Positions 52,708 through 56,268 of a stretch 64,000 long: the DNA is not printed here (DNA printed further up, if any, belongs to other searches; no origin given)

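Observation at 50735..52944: The hsdR promoter and 5' end is present in three copies that bracket the ATPase-nuclease cassette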

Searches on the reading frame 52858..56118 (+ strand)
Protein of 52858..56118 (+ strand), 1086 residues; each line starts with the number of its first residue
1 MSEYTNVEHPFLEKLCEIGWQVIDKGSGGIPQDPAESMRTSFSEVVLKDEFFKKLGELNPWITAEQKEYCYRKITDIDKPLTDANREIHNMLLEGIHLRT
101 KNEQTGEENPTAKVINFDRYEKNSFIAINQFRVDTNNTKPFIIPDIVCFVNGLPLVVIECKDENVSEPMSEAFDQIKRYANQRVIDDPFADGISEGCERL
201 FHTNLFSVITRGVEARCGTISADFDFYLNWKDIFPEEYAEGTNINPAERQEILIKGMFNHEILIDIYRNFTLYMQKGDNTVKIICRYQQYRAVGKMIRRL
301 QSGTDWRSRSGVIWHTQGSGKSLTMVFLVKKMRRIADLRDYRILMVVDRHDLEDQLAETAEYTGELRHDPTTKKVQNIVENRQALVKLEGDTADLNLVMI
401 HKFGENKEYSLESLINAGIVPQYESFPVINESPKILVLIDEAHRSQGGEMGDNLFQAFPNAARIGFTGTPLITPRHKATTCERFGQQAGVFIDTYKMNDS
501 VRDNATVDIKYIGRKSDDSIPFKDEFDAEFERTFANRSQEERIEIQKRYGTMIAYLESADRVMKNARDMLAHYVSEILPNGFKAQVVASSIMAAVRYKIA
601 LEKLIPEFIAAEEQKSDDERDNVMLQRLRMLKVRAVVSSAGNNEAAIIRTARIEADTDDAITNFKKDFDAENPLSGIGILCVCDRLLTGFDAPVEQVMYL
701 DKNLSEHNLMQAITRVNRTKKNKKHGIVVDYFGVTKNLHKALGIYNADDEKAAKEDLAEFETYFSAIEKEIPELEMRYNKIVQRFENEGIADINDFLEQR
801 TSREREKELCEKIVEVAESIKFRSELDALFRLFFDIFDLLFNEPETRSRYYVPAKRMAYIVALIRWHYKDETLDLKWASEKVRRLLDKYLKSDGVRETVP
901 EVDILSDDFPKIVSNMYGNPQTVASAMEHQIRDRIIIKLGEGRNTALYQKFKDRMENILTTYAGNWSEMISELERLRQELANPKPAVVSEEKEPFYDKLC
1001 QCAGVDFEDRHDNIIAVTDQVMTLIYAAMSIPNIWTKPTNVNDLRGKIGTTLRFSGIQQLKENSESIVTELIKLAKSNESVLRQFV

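Call 4: search_protein_families(library=pfam, proteins=[window:52858-56118:+], max_evalue=0.01)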
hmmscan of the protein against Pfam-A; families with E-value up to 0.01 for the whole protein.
window:52858-56118:+ (1086 aa): 4 families
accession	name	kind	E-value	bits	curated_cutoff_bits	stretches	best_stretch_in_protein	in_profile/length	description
PF18766.7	SWI2_SNF2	-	7.5e-65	219.1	26.7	1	288-542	1-220/221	SWI2/SNF2 ATPase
PF04313.20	HSDR_N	-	5.7e-39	134.5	25.1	1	1-224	2-196/198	Type I restriction enzyme R protein N terminus (HSDR_N)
PF04851.21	ResIII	-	3.5e-20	73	22.5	1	284-470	3-162/164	Type III restriction enzyme, res subunit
PF22679.2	T1R_D3-like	-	1.6e-18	68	27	1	626-731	55-156/158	Type I restriction enzyme subunit R domain 3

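Call 9: find_encoding_contigs(protein=window:52858-56118:+, flank=10000, max_places=10)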
Protein window:52858-56118:+ (1086 aa): 5 contigs read that carry it; 2 places shown.
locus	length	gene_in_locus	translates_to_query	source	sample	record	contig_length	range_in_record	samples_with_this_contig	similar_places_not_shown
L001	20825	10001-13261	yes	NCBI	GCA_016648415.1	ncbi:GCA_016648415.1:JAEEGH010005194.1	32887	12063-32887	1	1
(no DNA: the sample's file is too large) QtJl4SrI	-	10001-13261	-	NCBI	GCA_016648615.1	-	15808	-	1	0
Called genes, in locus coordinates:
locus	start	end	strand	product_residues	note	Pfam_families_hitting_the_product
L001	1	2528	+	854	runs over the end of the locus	PF12161:HsdM_N, PF02384:N6_Mtase, PF07669:Eco57I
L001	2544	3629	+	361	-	PF17761:DUF1016_N, PF06250:YhcG_C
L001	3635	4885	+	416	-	PF01420:Methylase_S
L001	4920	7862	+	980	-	PF05729:NACHT, PF13401:AAA_22 (weak)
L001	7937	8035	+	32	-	-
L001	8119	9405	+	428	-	PF13304:AAA_21 (faint), PF13175:AAA_15 (weak)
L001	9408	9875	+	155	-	-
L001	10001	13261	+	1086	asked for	PF04313:HSDR_N, PF04851:ResIII, PF18766:SWI2_SNF2, PF22679:T1R_D3-like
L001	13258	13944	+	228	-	PF01863:YgjP-like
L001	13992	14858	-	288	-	PF00756:Esterase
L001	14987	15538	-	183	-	PF00578:AhpC-TSA, PF08534:Redoxin, PF00085:Thioredoxin (weak), PF13098:Thioredoxin_2 (weak), PF13905:Thioredoxin_8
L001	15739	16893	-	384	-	PF07291:MauE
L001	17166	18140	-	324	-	PF11288:DUF3089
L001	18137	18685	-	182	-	PF07659:DUF1599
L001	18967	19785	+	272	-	PF00809:Pterin_bind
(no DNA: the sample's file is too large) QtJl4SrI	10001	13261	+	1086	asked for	PF04313:HSDR_N, PF04851:ResIII, PF18766:SWI2_SNF2, PF22679:T1R_D3-like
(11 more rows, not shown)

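Call 11: find_related_loci(query=window:52858-56118:+, collection=genome_contigs, flank=10000)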
Query window:52858-56118:+ (1086 aa) in genome_contigs; peptide patterns used: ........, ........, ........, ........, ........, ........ (x = any residue, [..] = any of these).
54 stretches matched a pattern; 21 encode a relative of the query (tblastn E <= 1e-3); 21 distinct loci.
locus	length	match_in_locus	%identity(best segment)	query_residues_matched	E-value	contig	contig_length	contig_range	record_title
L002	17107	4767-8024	98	1-1086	0e+0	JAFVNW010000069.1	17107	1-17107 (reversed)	MAG: Bacteroidales bacterium isolate RGIG5234 Sheep_Cecum.Co__c1624814, whole genome shotgun sequence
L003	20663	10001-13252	97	1-1084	0e+0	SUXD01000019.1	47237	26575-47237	MAG: Bacteroidales bacterium isolate SIG115 NODE_17259_length_47237_cov_1.829972, whole genome shotgun sequence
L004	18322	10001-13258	90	1-1086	0e+0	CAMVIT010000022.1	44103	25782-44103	MAG TPA_asm: uncultured Bacteroidales bacterium isolate SRR8387720_bin.39_metaWRAP_v1.3_MAG genome assembly, contig: ERZ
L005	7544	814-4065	90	1-1084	0e+0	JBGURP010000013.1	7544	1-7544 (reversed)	MAG: Bacteroidales bacterium isolate ruminal_MAG_113 ruminal_MAG_113_contig_0013, whole genome shotgun sequence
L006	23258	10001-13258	90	1-1086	0e+0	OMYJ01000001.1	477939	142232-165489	uncultured Bacteroidales bacterium isolate RUG083 genome assembly, contig: scaffold_0, whole genome shotgun sequence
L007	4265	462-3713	89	1-1084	0e+0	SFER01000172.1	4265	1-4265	MAG: Bacteroidales bacterium isolate W0P31.042 Contig8796, whole genome shotgun sequence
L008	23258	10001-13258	87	1-1086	0e+0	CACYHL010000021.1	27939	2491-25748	MAG: uncultured Bacteroidetes bacterium isolate RUG11942 genome assembly, contig: RUG11942_asm_21, whole genome shotgun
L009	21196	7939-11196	89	1-1086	0e+0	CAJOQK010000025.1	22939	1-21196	uncultured Bacteroidales bacterium isolate Rumen_Coassembly_mag_741 genome assembly, contig: k87_3789072, whole genome s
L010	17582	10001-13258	86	1-1086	0e+0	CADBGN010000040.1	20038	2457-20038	MAG: uncultured Bacteroidia bacterium isolate RUG13948 genome assembly, contig: RUG13948_asm_40, whole genome shotgun se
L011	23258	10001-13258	85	1-1086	0e+0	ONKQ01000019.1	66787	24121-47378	uncultured Bacteroidales bacterium isolate RUG390 genome assembly, contig: scaffold_122, whole genome shotgun sequence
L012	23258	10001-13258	83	1-1086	0e+0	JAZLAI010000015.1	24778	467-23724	MAG: Bacteroidales bacterium isolate T1900045079_TC20190073.MAGScoT_cleanbin_000008 SGB_4647_k141_27808, whole genome sh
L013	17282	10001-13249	82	1-1083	0e+0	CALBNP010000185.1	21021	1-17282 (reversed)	MAG TPA_asm: uncultured Bacteroidales bacterium isolate SRR6425747_bin.106_CONCOCT_v1.1_MAG genome assembly, contig: ERZ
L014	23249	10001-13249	82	1-1083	0e+0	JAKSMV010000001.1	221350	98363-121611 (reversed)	MAG: Bacteroidales bacterium isolate Horse_feces134 MAG134_1, whole genome shotgun sequence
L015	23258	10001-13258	85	1-1086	0e+0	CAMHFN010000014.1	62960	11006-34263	MAG: uncultured Bacteroidales bacterium isolate SRR11784288_bin.5_metaWRAP_v1.3_MAG genome assembly, contig: ERZ12202745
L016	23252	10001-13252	78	1-1084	0e+0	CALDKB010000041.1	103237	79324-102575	MAG TPA_asm: uncultured Bacteroidales bacterium isolate SRR6425802_bin.69_CONCOCT_v1.1_MAG genome assembly, contig: ERZ1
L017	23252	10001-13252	83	1-1084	0e+0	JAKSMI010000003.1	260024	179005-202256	MAG: Bacteroidales bacterium isolate Horse_feces121 MAG121_3, whole genome shotgun sequence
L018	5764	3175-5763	95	1-881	0e+0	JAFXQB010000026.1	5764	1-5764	MAG: Salinivirgaceae bacterium isolate RGIG6642 Sheep_Rumen-1__c1591438, whole genome shotgun sequence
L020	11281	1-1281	86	660-1086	0e+0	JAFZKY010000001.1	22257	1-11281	MAG: Bacteroidales bacterium isolate RGIG7861 Water_buffalos_Reticulum-4__c1675, whole genome shotgun sequence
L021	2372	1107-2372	82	1-422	0e+0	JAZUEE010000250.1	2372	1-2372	MAG: Bacteroidales bacterium isolate T1900045302_TH20190072.MAGScoT_cleanbin_000032 SGB_6147_k141_1594921, whole genome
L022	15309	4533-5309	92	828-1086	4e-150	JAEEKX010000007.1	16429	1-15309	MAG: Bacteroidales bacterium isolate Tb.RUG.202 k141_2134603_flag=0_multi=32.0029_len=16429, whole genome shotgun sequen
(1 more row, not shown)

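Call 32: search_protein_families(library=pfam, proteins=[L014:8897-9976:+, L010:8261-9865:+, L015:9483-10004:+, L012:5320-5970:+, L012:5973-7001:+, L004:4277-6571:+, L013:6602-7405:+, L014:5393-5821:+, L014:6336-7409:+, L015:6323-6856:+], max_evalue=0.001)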
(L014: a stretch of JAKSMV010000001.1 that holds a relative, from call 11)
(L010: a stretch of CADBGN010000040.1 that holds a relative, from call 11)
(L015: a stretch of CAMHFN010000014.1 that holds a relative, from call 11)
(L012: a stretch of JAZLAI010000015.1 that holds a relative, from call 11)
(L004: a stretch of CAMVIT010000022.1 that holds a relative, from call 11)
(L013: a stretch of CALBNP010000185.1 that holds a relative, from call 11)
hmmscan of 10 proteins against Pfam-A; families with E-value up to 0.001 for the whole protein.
L014:8897-9976:+ (359 aa): 2 families
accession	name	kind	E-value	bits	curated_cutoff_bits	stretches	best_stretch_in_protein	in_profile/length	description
PF17761.7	DUF1016_N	-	7.2e-48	162.6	32.8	1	23-159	2-137/137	DUF1016 N-terminal domain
PF06250.17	YhcG_C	-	4.4e-44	150.5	32.5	1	188-332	3-148/157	YhcG PDDEXK nuclease domain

L010:8261-9865:+ (534 aa): 3 families
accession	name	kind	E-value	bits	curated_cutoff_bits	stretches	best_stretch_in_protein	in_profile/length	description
PF04326.19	SLFN_AlbA_2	-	6.4e-16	59.4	25.3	1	17-145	1-117/118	Schlafen, AlbA_2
PF13749.12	HATPase_c_4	-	2.7e-09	37.3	26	1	324-408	3-85/89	Putative ATP-dependent DNA helicase recG C-terminal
PF21247.3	Fic-like_C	-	1.8e-05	25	27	1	494-523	33-62/64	Filamentation induced by cAMP protein Fic-like, C-terminal domain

L015:9483-10004:+ (173 aa): 0 families

L012:5320-5970:+ (216 aa): 0 families

L012:5973-7001:+ (342 aa): 1 family
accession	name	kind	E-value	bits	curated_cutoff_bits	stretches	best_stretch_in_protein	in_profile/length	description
PF02518.31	HATPase_c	-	6.1e-08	33.5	26.4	1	227-314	8-93/111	Histidine kinase-, DNA gyrase B-, and HSP90-like ATPase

L004:4277-6571:+ (764 aa): 0 families

L013:6602-7405:+ (267 aa): 1 family
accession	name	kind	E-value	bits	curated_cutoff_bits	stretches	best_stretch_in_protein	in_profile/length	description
PF08937.16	ThsB_TIR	-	1e-17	64.8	21.2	1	99-196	1-97/100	Thoeris protein ThsB, TIR-like domain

L014:5393-5821:+ (142 aa): 0 families

L014:6336-7409:+ (357 aa): 2 families
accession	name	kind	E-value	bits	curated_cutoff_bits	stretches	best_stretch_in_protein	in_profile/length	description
PF00753.33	Lactamase_B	-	6.3e-08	33.2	22.7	1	29-84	13-67/196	Metallo-beta-lactamase superfamily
PF16661.11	Lactamase_B_6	-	0.00048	20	27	1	31-148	6-119/193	Metallo-beta-lactamase superfamily domain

L015:6323-6856:+ (177 aa): 0 families

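Call 33: search_protein_families(library=pfam, proteins=[L018:769-1944:+, L021:32-1078:+, L003:7744-8103:+, L004:6930-8009:+, L006:3463-4260:+, L006:4694-5209:+, L006:5220-5831:+, L006:5944-6792:+, L006:6814-8025:+, L008:5715-6647:+], max_evalue=0.001)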
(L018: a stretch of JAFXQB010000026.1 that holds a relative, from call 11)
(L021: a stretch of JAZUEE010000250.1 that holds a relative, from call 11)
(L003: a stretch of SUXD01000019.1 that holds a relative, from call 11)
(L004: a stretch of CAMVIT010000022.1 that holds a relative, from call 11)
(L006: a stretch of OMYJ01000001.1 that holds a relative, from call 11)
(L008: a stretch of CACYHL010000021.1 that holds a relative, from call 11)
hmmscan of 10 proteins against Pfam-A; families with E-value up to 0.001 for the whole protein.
L018:769-1944:+ (391 aa): 2 families
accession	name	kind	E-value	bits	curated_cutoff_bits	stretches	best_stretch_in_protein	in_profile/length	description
PF13676.11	TIR_2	-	9.3e-18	65.3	28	1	234-370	1-122/122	TIR domain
PF08357.16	SEFIR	-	4e-15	56.8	23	1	232-355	1-138/150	SEFIR domain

L021:32-1078:+ (348 aa): 1 family
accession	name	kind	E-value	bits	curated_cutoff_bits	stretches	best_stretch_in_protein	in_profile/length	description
PF05066.19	HARE-HTH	-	2.3e-09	38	25.9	1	42-109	2-63/71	HB1, ASXL, restriction endonuclease HTH domain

L003:7744-8103:+ (119 aa): 1 family
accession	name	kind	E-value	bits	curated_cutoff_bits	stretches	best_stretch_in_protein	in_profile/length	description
PF05635.17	23S_rRNA_IVP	-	8.9e-30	103.5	33.8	1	7-110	3-105/106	23S rRNA-intervening sequence protein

L004:6930-8009:+ (359 aa): 0 families

L006:3463-4260:+ (265 aa): 0 families

L006:4694-5209:+ (171 aa): 2 families
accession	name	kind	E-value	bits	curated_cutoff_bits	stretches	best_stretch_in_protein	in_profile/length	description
PF08937.16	ThsB_TIR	-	2.5e-28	98.8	21.2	1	9-103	1-99/100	Thoeris protein ThsB, TIR-like domain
PF13676.11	TIR_2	-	2.1e-05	25.5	28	1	46-106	35-99/122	TIR domain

L006:5220-5831:+ (203 aa): 2 families
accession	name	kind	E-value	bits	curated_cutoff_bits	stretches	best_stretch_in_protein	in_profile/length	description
PF08937.16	ThsB_TIR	-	9.2e-13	48.9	21.2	1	6-97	1-86/100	Thoeris protein ThsB, TIR-like domain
PF13676.11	TIR_2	-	3e-05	24.9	28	1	6-90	2-79/122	TIR domain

L006:5944-6792:+ (282 aa): 0 families

L006:6814-8025:+ (403 aa): 1 family
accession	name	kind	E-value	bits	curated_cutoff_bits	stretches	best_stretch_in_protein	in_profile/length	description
PF14281.12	PDDEXK_4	-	1.9e-17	64.2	22.3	1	53-208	10-162/183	PD-(D/E)XK nuclease superfamily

L008:5715-6647:+ (310 aa): 1 family
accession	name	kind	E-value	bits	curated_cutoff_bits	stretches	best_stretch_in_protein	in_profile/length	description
PF14253.11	AbiH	-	1.3e-24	88.1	30.9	1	13-256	4-256/260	Bacteriophage abortive infection AbiH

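Call 34: search_protein_families(library=pfam, proteins=[L008:6808-7539:+, L008:7493-7993:+, L009:3751-5985:+, L010:3484-3972:+, L010:3969-4970:+, L010:5129-7663:+, L010:7690-8088:+, L011:3961-5169:+, L011:5153-5797:+, L011:5781-8093:+], max_evalue=0.001)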
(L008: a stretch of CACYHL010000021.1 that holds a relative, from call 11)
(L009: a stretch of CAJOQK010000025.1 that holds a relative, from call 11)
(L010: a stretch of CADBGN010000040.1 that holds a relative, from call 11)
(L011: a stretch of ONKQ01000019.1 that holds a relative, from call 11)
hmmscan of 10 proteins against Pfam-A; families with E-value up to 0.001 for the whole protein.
L008:6808-7539:+ (243 aa): 1 family
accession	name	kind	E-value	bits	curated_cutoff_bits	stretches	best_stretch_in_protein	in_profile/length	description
PF12686.12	DUF3800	-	1.4e-10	42.5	21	1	6-188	1-149/149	Protein of unknown function (DUF3800)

L008:7493-7993:+ (166 aa): 0 families

L009:3751-5985:+ (744 aa): 3 families
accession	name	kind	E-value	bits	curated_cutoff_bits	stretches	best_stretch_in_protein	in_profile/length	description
PF13166.12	AAA_13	-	9.4e-175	583.7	36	1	19-726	12-712/713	AAA domain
PF13304.12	AAA_21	-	8.2e-06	26.5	27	0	432-582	183-301/304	AAA domain, putative AbiEii toxin, Type IV TA system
PF02463.25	SMC_N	-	4.8e-05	23.3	40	0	1-39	1-40/220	RecF/RecN/SMC N terminal domain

L010:3484-3972:+ (162 aa): 1 family
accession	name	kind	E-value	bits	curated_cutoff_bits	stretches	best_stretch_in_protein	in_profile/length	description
PF14280.11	DUF4365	-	6.3e-05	23.5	24.3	1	50-149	45-104/139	Domain of unknown function (DUF4365)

L010:3969-4970:+ (333 aa): 1 family
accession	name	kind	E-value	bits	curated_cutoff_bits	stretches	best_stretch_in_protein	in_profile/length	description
PF14112.11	DUF4284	-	0.00045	21.5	27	0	276-330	14-68/121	Immunity protein 22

L010:5129-7663:+ (844 aa): 6 families
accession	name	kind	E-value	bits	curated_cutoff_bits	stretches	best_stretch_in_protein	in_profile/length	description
PF13676.11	TIR_2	-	4.1e-17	63.2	28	1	5-102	2-95/122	TIR domain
PF24406.1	nSTAND_NTPase4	-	7.1e-09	36.1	27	1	462-517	3-58/58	Novel STAND NTPase 4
PF01582.25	TIR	-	4.3e-06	27.1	21.3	1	6-98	3-97/179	TIR domain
PF01637.24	ATPase_2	-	3.9e-05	24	33.2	1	215-325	23-128/225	ATPase domain predominantly from Archaea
PF08937.16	ThsB_TIR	-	0.00086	20.1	21.2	0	5-94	1-94/100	Thoeris protein ThsB, TIR-like domain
PF13173.12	AAA_14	-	0.00097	19.6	27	1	215-307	5-88/129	AAA domain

L010:7690-8088:+ (132 aa): 0 families

L011:3961-5169:+ (402 aa): 1 family
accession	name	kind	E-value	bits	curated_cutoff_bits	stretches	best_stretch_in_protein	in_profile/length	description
PF20276.3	CTD1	-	2.6e-18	66.9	25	1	141-357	18-241/243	C-terminal domain 1 of the ABC-three component (ABC-3C) systems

L011:5153-5797:+ (214 aa): 1 family
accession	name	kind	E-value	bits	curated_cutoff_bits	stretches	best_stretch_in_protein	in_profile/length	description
PF20289.3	MComp1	-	1.5e-08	34.8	27.3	1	67-121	36-90/99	ABC-three component (ABC-3C) system Middle Component 1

L011:5781-8093:+ (770 aa): 4 families
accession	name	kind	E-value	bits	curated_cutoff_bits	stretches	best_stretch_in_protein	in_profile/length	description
PF13476.12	AAA_23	-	1.5e-14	55.5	27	1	13-231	2-193/201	AAA domain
PF02463.25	SMC_N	-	2e-13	50.7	40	2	10-113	2-106/220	RecF/RecN/SMC N terminal domain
PF13175.12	AAA_15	-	1.4e-06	28.7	32.1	1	9-360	2-287/374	AAA ATPase domain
PF13555.12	AAA_29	-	5.1e-06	26.6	27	1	17-57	11-49/61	P-loop containing region of AAA domain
